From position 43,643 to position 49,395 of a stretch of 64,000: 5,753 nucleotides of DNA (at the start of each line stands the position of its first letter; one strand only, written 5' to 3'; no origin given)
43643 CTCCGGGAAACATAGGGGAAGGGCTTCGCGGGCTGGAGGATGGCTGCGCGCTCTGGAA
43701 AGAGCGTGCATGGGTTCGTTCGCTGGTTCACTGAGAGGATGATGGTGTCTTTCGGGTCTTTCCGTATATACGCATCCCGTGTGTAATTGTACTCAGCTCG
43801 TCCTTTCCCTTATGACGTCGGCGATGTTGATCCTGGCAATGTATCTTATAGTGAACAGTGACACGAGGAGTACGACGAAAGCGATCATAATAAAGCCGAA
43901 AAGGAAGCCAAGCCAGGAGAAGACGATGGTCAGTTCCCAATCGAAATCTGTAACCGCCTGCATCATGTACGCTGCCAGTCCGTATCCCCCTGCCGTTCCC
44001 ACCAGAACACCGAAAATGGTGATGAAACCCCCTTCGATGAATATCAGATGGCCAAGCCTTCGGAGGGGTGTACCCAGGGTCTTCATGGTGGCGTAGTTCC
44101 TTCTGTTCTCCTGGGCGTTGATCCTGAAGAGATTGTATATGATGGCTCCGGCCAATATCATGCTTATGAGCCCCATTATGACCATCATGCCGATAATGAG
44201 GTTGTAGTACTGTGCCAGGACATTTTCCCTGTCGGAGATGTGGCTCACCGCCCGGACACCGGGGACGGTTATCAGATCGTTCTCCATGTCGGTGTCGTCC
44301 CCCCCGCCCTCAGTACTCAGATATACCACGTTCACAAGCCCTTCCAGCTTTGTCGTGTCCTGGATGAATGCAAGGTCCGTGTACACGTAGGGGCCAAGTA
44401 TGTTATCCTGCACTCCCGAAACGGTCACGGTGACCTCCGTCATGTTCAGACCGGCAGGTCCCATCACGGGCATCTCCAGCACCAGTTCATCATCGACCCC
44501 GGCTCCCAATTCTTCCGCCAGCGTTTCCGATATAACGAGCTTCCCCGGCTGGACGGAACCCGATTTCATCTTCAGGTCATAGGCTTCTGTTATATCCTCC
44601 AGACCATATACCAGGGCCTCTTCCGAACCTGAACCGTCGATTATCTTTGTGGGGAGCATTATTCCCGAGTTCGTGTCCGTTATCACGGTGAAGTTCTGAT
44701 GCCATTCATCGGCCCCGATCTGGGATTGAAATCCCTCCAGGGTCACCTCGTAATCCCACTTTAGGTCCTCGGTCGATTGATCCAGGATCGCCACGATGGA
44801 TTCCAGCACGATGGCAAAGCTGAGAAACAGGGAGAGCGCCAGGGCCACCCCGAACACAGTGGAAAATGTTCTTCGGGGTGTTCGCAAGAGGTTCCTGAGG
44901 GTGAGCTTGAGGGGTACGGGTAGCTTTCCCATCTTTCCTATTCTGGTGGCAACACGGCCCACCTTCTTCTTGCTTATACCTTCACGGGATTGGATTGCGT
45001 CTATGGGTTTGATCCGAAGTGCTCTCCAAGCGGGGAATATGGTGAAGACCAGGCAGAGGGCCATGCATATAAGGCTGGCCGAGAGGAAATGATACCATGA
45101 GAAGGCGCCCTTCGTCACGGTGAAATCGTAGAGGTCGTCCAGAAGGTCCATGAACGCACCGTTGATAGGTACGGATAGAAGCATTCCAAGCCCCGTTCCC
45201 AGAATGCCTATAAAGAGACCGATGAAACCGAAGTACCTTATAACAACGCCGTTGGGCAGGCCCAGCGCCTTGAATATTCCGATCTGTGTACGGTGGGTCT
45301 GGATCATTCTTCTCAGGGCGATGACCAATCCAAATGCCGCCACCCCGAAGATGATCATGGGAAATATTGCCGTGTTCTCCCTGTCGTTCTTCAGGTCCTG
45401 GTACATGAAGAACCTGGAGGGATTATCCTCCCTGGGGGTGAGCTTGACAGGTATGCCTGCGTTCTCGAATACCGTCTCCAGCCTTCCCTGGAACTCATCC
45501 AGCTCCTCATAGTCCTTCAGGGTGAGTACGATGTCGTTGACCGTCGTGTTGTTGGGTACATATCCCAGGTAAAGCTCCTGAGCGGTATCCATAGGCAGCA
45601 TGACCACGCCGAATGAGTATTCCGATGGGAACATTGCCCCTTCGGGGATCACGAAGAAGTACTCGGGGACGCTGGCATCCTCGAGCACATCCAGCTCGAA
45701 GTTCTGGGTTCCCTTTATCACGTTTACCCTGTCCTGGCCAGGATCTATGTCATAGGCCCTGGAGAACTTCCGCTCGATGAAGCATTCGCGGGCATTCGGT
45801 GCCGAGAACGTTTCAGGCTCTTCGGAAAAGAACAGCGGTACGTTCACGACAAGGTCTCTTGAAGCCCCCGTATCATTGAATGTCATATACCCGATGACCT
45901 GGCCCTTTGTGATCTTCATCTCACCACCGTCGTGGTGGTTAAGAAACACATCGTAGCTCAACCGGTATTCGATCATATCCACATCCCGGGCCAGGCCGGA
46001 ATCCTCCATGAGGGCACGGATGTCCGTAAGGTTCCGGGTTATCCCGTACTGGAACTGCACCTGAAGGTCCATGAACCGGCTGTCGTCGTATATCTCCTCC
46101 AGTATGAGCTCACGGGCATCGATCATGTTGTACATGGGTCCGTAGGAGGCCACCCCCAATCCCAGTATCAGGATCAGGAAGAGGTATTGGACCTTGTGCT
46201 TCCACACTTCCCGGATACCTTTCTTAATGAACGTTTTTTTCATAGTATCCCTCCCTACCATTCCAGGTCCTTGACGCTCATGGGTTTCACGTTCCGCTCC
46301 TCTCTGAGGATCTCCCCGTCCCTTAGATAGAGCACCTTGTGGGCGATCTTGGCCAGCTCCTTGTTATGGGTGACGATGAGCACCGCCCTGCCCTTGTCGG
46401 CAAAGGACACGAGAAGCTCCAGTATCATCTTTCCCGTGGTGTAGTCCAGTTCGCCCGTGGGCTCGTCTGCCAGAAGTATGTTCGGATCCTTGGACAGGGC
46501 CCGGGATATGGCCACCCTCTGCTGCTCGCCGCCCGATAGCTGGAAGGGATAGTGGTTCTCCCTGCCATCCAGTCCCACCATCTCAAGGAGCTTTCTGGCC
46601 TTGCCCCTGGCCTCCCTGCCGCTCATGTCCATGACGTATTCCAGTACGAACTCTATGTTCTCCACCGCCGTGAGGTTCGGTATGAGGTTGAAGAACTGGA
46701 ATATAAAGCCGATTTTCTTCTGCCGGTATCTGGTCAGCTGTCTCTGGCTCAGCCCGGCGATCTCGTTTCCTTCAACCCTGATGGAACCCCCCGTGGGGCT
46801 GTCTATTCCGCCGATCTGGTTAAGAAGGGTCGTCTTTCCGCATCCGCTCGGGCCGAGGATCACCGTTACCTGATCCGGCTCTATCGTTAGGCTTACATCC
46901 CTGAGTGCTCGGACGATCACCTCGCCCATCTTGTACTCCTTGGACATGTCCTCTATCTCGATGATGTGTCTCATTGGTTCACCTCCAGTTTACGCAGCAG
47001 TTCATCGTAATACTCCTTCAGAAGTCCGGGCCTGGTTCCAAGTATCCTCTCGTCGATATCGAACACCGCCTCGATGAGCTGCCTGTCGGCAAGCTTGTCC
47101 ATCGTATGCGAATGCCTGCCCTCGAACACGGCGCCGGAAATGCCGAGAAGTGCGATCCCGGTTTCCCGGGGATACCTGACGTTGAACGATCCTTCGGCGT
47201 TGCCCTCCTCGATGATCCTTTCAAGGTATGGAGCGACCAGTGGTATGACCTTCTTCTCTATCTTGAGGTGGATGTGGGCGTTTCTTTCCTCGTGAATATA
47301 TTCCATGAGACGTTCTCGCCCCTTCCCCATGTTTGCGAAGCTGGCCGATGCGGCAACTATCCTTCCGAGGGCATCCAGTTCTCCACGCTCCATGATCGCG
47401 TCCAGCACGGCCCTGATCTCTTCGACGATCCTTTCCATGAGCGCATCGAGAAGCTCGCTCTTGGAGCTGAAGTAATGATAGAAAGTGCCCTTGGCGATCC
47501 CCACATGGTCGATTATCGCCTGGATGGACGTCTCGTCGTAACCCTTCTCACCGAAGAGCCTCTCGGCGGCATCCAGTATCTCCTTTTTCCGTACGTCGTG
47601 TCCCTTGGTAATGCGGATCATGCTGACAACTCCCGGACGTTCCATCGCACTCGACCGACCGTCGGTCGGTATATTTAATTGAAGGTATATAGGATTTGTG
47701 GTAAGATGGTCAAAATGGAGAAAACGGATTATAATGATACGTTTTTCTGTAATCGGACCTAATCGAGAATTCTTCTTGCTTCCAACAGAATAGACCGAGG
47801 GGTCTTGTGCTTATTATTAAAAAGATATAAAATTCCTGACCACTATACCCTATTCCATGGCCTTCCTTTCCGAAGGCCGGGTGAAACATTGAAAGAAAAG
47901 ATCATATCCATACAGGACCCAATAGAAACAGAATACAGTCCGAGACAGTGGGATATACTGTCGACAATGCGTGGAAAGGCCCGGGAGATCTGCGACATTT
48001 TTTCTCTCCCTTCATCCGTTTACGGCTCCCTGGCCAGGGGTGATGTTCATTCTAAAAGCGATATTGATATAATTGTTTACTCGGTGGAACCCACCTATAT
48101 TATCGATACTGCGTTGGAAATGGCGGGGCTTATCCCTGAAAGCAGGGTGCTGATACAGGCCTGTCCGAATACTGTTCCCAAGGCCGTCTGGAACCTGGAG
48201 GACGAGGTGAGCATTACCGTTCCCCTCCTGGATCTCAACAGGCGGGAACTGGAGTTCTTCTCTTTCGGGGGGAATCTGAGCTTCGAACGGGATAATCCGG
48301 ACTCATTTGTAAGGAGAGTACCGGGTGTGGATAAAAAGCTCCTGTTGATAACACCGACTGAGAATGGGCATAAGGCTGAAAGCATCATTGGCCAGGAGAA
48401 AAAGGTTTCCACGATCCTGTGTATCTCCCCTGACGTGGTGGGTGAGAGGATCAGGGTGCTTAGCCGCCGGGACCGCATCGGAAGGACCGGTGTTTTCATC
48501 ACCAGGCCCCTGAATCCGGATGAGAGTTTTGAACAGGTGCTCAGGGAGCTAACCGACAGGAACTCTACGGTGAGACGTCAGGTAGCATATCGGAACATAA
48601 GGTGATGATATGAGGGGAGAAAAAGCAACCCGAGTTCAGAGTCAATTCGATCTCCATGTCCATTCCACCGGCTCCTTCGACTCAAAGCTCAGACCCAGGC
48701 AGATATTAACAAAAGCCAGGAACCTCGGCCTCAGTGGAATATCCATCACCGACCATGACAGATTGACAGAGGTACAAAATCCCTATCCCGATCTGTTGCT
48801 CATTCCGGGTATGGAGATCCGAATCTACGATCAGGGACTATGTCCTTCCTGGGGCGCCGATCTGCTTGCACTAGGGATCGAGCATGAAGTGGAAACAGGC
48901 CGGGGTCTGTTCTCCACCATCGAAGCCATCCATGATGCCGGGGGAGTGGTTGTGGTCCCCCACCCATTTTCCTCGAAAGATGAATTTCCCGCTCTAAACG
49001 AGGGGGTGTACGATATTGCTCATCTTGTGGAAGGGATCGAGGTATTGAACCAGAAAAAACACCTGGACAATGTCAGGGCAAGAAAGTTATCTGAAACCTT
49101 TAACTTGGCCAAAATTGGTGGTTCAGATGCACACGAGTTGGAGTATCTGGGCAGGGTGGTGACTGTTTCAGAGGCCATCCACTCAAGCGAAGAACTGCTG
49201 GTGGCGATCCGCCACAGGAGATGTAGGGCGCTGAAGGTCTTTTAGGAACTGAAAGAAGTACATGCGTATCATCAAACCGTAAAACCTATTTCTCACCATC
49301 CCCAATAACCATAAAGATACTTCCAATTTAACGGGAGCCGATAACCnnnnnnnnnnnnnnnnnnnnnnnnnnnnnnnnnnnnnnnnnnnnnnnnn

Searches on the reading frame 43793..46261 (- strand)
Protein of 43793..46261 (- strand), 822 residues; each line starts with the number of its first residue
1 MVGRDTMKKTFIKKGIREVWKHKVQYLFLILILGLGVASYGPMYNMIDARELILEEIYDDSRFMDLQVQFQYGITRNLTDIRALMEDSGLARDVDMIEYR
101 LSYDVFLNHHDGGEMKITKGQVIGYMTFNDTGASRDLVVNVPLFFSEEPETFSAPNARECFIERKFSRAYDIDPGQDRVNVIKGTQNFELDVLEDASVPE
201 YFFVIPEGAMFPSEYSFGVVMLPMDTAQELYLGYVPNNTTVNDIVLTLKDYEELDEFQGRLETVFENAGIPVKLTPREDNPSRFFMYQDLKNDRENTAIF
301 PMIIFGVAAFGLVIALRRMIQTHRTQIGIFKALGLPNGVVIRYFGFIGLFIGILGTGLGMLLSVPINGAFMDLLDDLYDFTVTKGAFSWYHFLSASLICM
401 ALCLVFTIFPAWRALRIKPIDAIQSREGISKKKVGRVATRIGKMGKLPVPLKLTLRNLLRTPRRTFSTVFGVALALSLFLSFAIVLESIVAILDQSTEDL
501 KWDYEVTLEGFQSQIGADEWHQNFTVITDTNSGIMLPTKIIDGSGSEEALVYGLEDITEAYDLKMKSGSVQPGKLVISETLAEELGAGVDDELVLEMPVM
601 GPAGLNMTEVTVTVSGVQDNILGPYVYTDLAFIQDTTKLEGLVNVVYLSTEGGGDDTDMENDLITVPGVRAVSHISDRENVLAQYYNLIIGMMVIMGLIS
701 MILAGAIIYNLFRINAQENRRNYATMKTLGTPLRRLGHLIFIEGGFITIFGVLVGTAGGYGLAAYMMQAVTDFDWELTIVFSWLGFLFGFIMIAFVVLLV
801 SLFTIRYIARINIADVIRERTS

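Call 7: search_protein_families(library=pfam, proteins=[window:43793-46261:-])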
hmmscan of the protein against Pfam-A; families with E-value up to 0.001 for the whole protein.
window:43793-46261:- (822 aa): 2 families
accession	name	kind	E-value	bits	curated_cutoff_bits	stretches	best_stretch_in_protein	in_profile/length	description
PF02687.27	FtsX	-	3.7e-30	104.9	25.5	2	695-813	2-120/120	FtsX-like permease C-terminal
PF12704.14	MacB_PCD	-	5.1e-05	24.1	27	1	465-662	1-203/207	MacB-like periplasmic core domain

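Call 17: find_encoding_contigs(protein=window:43793-46261:-, flank=8000, max_places=10)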
Protein window:43793-46261:- (822 aa): 2 contigs read that carry it; 1 place shown.
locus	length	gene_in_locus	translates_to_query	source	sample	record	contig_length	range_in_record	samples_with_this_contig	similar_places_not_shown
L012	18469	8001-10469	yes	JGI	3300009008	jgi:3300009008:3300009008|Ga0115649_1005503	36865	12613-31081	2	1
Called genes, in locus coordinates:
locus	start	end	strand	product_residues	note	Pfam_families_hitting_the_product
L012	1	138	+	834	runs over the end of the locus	PF08487:VIT, PF00092:VWA, PF13519:VWA_2, PF13768:VWA_3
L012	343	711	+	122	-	PF01047:MarR (faint), PF01978:TrmB (faint), PF12802:MarR_2 (faint), PF24266:HTH_HVO_0163_N, PF01022:HTH_5 (faint), PF03428:RP-C (faint), PF25212:HVO_A0114, PF13412:HTH_24 (weak), +1 more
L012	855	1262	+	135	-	-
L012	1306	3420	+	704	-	PF05048:NosD, PF13229:Beta_helix, PF05048:NosD, PF13229:Beta_helix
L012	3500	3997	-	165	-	PF01998:DUF131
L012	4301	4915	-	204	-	PF04367:DUF502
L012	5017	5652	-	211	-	PF02811:PHP (weak), PF13263:PHP_C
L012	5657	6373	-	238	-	PF01909:NTP_transf_2 (weak), PF18765:Polbeta (faint)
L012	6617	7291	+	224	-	PF00440:TetR_N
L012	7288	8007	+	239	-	PF02463:SMC_N (faint), PF00005:ABC_tran, PF13304:AAA_21 (faint)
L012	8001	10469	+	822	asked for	PF02687:FtsX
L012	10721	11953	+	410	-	PF01637:ATPase_2 (weak), PF13173:AAA_14, PF13635:DUF4143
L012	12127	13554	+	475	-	PF12623:Hen1_L, PF13489:Methyltransf_23, PF08242:Methyltransf_12, PF13649:Methyltransf_25 (weak)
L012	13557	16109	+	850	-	PF08433:KTI12 (weak), PF13671:AAA_33, PF00149:Metallophos, PF16542:PNKP_ligase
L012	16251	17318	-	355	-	PF13353:Fer4_12 (weak), PF04055:Radical_SAM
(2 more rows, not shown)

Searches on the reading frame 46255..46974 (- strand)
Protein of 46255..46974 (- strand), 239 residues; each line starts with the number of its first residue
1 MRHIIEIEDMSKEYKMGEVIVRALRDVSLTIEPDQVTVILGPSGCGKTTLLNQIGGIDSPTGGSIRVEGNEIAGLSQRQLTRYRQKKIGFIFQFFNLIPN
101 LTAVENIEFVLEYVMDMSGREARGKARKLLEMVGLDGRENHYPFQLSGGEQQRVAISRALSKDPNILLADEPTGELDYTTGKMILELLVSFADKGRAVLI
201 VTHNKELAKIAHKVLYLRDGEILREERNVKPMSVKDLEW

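Call 7: search_protein_families(library=pfam, proteins=[window:46255-46974:-])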
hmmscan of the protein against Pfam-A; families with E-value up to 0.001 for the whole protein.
window:46255-46974:- (239 aa): 8 families
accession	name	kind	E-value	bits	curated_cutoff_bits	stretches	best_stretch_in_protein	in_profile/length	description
PF00005.33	ABC_tran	-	8e-36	124.1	25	1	24-173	1-136/137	ABC transporter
PF02463.25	SMC_N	-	4.9e-06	26.6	40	0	127-215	124-209/220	RecF/RecN/SMC N terminal domain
PF13304.12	AAA_21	-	7.8e-06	26.6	27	0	36-58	1-26/304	AAA domain, putative AbiEii toxin, Type IV TA system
PF13476.12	AAA_23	-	0.00016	22.8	27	1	22-54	8-39/201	AAA domain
PF01637.24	ATPase_2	-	0.00028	21.2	33.2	1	31-54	17-40/225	ATPase domain predominantly from Archaea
PF03193.22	RsgA_GTPase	-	0.00034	20.9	30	1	30-57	103-129/174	RsgA GTPase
PF03215.21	Rad17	-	0.00069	20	23.8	0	20-56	31-67/186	Rad17 P-loop domain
PF13401.12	AAA_22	-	0.00072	20.3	27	0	34-200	5-119/130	AAA domain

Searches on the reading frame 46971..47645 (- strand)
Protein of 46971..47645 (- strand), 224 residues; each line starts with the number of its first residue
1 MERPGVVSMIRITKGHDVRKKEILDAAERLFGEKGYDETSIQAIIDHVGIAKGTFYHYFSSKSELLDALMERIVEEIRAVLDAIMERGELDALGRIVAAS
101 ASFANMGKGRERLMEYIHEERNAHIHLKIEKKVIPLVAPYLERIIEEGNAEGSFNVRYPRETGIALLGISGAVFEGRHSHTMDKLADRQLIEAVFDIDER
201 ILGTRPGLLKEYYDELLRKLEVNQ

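Call 7: search_protein_families(library=pfam, proteins=[window:46971-47645:-])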
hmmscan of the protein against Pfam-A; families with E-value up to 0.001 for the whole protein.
window:46971-47645:- (224 aa): 2 families
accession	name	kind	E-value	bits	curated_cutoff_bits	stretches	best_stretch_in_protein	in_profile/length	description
PF00440.29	TetR_N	-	1.4e-20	73.3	24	1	23-69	1-47/47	Bacterial regulatory proteins, tetR family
PF21303.2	TetR_C_39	-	2.5e-05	25.2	27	1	116-170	12-66/92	Tetracyclin repressor-like, C-terminal domain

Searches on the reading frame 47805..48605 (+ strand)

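Call 29: search_protein_families(library=pfam, proteins=[window:47805-48605:+])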
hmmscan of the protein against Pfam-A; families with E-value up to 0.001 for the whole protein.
window:47805-48605:+ (266 aa): 2 families
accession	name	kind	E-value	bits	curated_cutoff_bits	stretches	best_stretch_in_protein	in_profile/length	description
PF01909.29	NTP_transf_2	-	4.5e-07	30.6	21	1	72-124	19-72/93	Nucleotidyltransferase domain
PF18765.7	Polbeta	-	2.7e-05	24.7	26.9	1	72-105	18-54/93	Polymerase beta, Nucleotidyltransferase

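Call 76: search_protein_families(library=ncbifam, proteins=[window:47805-48605:+], max_evalue=0.001)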
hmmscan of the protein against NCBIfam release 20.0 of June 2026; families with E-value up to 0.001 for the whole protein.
window:47805-48605:+ (266 aa): 1 family
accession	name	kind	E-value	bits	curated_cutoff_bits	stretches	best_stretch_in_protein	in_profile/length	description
NF047752.1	MntA_antitoxin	equivalog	0.00015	21.6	60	1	72-105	12-44/106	type VII toxin-antitoxin system MntA family adenylyltransferase antitoxin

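Call 96: search_protein_families(library=padloc, proteins=[window:47805-48605:+], max_evalue=0.01)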
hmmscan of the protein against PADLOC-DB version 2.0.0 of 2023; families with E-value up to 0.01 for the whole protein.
window:47805-48605:+ (266 aa): 6 families
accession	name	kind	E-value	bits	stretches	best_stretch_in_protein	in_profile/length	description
PDLC04902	PDC-S09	-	4.9e-06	24.8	1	56-98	9-52/97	-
PDLC04907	PDC-S09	-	5.8e-06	24.4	1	71-118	31-83/114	-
PDLC04903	PDC-S09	-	6.7e-06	24.4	1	72-91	31-50/108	-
PDLC04904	PDC-S09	-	7.1e-06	24.2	1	71-97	29-55/104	-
PDLC04906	PDC-S09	-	4.7e-05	21.7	1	50-92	6-49/98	-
PDLC04368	PDC-M05A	-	8.8e-05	20.4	1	71-94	111-134/201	-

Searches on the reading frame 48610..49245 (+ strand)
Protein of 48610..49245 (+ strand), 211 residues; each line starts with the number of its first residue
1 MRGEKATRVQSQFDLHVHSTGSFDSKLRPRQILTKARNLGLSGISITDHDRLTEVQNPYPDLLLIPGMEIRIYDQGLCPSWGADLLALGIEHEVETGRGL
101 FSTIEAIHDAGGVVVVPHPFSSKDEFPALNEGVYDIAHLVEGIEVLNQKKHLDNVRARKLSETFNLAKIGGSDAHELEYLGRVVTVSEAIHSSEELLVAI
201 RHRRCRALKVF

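Call 29: search_protein_families(library=pfam, proteins=[window:48610-49245:+])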
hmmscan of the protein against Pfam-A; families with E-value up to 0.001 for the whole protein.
window:48610-49245:+ (211 aa): 2 families
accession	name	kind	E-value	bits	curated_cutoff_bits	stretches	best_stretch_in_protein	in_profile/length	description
PF13263.12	PHP_C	-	1.2e-13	50.8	21.3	1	153-205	3-56/56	PHP-associated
PF02811.25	PHP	-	3.5e-07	31.1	26.4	1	14-57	1-45/164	PHP domain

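Call 76: search_protein_families(library=ncbifam, proteins=[window:48610-49245:+], max_evalue=0.001)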
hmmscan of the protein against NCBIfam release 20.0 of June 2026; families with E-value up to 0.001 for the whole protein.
window:48610-49245:+ (211 aa): 8 families
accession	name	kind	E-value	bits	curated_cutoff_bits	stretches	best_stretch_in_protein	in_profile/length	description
NF038032.1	CehA_McbA_metalo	domain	1.7e-16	60.6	80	1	13-205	5-213/315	CehA/McbA family metallohydrolase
NF041577.1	nside_bi_sphtase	equivalog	2.9e-10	39.8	400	1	11-56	2-46/276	3',5'-nucleoside bisphosphate phosphatase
NF047791.1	RNaseRnm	equivalog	3.4e-10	39.6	375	1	13-56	3-45/275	RNase RNM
NF045780.1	TrlF_fam_ATP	equivalog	1.9e-07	30.2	350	1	13-75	8-86/944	TrlF family AAA-like ATPase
NF041661.1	Cycl_ph_dihydrol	equivalog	5.8e-07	29.1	500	0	103-176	175-245/259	phosphoribosyl 1,2-cyclic phosphate 1,2-diphosphodiesterase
NF004981.0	PRK06361.1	equivalog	0.00034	20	117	1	13-56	2-44/217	histidinol phosphate phosphatase domain-containing protein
NF042955.1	Ppl_antiphage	equivalog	0.00038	18.5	1000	1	92-185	124-216/882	anti-phage protein Ppl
TIGR01856.1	hisJ_fam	subfamily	0.00085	19.1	90.2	0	13-60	1-45/252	histidinol-phosphatase HisJ family protein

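Call 96: search_protein_families(library=padloc, proteins=[window:48610-49245:+], max_evalue=0.01)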
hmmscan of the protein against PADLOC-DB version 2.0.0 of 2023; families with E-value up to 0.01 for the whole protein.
window:48610-49245:+ (211 aa): 0 families
